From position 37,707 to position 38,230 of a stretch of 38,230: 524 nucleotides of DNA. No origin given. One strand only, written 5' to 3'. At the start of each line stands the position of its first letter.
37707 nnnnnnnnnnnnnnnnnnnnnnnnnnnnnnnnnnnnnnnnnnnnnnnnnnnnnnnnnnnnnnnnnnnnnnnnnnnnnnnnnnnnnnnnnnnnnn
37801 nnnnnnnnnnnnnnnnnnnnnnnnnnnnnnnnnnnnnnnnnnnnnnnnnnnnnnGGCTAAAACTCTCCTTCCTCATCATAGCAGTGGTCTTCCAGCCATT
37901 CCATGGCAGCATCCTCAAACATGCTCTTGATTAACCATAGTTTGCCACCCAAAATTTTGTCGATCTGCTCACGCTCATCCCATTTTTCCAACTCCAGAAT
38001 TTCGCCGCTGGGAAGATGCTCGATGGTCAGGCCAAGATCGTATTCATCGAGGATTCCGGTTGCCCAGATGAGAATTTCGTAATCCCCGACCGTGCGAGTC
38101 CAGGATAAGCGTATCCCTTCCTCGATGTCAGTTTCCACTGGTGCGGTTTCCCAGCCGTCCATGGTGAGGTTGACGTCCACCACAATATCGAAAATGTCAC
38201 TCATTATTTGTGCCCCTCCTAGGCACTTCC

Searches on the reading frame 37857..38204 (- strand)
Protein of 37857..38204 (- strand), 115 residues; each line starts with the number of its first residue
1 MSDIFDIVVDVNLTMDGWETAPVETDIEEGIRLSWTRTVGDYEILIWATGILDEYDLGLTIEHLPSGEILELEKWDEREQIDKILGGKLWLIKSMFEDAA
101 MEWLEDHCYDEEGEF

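Call 7: search_protein_families(library=pfam, proteins=[window:37857-38204:-], max_evalue=1)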
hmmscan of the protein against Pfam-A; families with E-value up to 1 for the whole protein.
window:37857-38204:- (115 aa): 1 family
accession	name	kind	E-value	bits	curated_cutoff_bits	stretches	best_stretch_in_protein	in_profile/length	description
PF08873.17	Phage_Mu_Gp37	-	0.022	15.3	25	1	32-73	87-128/149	Bacteriophage Mu, Gp37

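Call 8: search_protein_families(library=phrogs, proteins=[window:37857-38204:-], max_evalue=0.1)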
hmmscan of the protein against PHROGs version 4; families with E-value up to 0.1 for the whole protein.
window:37857-38204:- (115 aa): 0 families
